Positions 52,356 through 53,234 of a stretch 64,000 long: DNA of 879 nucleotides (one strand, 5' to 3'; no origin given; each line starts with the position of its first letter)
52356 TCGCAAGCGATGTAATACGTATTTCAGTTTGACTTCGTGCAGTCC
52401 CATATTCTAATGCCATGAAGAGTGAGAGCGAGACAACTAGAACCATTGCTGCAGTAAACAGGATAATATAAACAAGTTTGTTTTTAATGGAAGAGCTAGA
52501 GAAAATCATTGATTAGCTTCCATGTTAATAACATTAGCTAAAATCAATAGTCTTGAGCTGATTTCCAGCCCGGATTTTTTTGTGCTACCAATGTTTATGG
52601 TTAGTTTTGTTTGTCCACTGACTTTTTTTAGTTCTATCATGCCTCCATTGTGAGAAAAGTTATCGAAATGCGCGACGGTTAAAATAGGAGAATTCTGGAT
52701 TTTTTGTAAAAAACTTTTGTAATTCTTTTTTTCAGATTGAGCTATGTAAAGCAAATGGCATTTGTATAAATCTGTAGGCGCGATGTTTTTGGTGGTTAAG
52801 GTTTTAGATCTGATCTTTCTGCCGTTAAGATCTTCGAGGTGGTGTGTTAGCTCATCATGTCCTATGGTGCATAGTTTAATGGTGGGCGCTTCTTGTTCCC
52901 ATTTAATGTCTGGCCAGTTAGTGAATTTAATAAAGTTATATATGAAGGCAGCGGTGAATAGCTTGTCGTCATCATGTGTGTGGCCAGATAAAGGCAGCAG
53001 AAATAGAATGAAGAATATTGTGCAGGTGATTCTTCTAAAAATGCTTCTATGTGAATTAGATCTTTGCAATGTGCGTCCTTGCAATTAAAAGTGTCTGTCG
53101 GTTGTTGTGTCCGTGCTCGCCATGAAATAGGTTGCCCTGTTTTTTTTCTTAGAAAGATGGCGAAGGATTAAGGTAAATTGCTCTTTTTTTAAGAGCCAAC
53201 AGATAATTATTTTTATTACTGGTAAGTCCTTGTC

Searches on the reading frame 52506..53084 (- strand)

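Call 18: search_protein_families(library=pfam, proteins=[window:52506-53084:-])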
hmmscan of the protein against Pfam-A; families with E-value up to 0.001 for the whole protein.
window:52506-53084:- (192 aa): 1 family
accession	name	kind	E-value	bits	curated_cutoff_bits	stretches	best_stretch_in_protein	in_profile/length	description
PF13689.11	DUF4154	-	1.6e-36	126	24.9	1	44-183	4-142/143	YfiR/HmsC-like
